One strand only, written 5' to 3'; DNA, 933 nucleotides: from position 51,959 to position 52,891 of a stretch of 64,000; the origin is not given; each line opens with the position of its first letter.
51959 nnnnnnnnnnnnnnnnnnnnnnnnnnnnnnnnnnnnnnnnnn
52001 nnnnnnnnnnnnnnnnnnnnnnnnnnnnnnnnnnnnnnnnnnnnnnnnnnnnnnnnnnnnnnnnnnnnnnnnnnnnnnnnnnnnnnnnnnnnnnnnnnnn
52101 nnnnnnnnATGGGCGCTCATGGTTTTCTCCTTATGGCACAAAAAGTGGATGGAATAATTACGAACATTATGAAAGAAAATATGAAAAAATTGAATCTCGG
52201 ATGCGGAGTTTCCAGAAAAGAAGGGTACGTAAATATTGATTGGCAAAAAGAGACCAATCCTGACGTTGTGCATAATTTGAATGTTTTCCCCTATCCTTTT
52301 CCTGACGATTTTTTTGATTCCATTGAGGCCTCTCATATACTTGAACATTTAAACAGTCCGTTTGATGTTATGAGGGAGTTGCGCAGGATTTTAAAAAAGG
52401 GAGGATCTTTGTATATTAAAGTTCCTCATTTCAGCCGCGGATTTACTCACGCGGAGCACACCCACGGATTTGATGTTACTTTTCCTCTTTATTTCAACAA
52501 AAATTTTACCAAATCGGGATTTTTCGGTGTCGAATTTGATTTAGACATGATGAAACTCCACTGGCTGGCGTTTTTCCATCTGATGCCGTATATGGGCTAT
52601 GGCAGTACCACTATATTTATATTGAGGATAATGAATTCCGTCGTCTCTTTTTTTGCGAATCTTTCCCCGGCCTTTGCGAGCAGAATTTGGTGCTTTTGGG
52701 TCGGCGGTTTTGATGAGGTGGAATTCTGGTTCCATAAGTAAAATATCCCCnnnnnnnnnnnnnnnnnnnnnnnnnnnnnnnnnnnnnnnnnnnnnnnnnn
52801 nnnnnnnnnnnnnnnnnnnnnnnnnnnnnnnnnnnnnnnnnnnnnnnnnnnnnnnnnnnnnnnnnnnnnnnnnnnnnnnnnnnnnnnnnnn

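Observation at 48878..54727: Three-component Gtr-like glycosylation module (GtrA flippase-like, GtrB/ArnC-like GT2, large GT-C candidate) with an embedded AsnB amidotransferase and methyltransferase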

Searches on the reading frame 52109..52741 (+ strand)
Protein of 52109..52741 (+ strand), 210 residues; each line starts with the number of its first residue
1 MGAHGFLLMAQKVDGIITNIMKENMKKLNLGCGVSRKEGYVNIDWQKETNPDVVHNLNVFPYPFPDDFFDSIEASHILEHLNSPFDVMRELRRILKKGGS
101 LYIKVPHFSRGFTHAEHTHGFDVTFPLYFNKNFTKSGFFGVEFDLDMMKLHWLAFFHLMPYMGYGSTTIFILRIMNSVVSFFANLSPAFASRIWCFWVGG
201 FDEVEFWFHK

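Call 3: search_protein_families(library=pfam, proteins=[window:52109-52741:+], max_evalue=0.01)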
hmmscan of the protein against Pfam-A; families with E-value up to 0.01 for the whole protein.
window:52109-52741:+ (210 aa): 6 families
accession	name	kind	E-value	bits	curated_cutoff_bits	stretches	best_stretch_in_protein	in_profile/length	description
PF08241.18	Methyltransf_11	-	6.2e-10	40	21.2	1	33-103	23-95/95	Methyltransferase domain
PF13489.12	Methyltransf_23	-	2e-06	28.1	27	1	53-107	77-120/164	Methyltransferase domain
PF01209.24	Ubie_methyltran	-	0.00053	19.8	20.1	1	28-103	85-151/233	ubiE/COQ5 methyltransferase family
PF08242.18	Methyltransf_12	-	0.00072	20.7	30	1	50-101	44-98/98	Methyltransferase domain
PF13649.12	Methyltransf_25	-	0.0018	19.3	27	1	57-99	53-97/97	Methyltransferase domain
PF13847.12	Methyltransf_31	-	0.0018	18.4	27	0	62-107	66-113/145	Methyltransferase domain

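Call 6: search_protein_families(library=ncbifam, proteins=[window:52109-52741:+], max_evalue=0.01)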
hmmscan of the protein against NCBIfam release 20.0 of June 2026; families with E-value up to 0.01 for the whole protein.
window:52109-52741:+ (210 aa): 7 families
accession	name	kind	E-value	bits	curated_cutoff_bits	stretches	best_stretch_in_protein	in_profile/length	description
NF045667.1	MTase_DVU1556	equivalog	0.00016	21.2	155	1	32-103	49-119/213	DVU_1556 family methyltransferase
NF001240.0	PRK00216.1-1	equivalog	0.00025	20.2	378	1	61-110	126-173/251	bifunctional demethylmenaquinone methyltransferase/2-methoxy-6-polyprenyl-1,4-benzoquinol methylase UbiE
NF001241.0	PRK00216.1-2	equivalog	0.00027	20.7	327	1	62-110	106-152/231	demethylmenaquinone methyltransferase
TIGR04345.1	ovoA_Cterm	equivalog_domain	0.0015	18.1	170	0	69-107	135-173/242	putative 4-mercaptohistidine N1-methyltransferase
TIGR00452.1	TIGR00452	equivalog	0.004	16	275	1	67-102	183-218/316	tRNA 5-methoxyuridine(34)/uridine 5-oxyacetic acid(34) synthase CmoB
NF001243.0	PRK00216.1-4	equivalog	0.0058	16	235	1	53-102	102-150/237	demethylmenaquinone methyltransferase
TIGR02752.1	MenG_heptapren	equivalog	0.0082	15.7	419.85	0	50-101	97-147/231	demethylmenaquinone methyltransferase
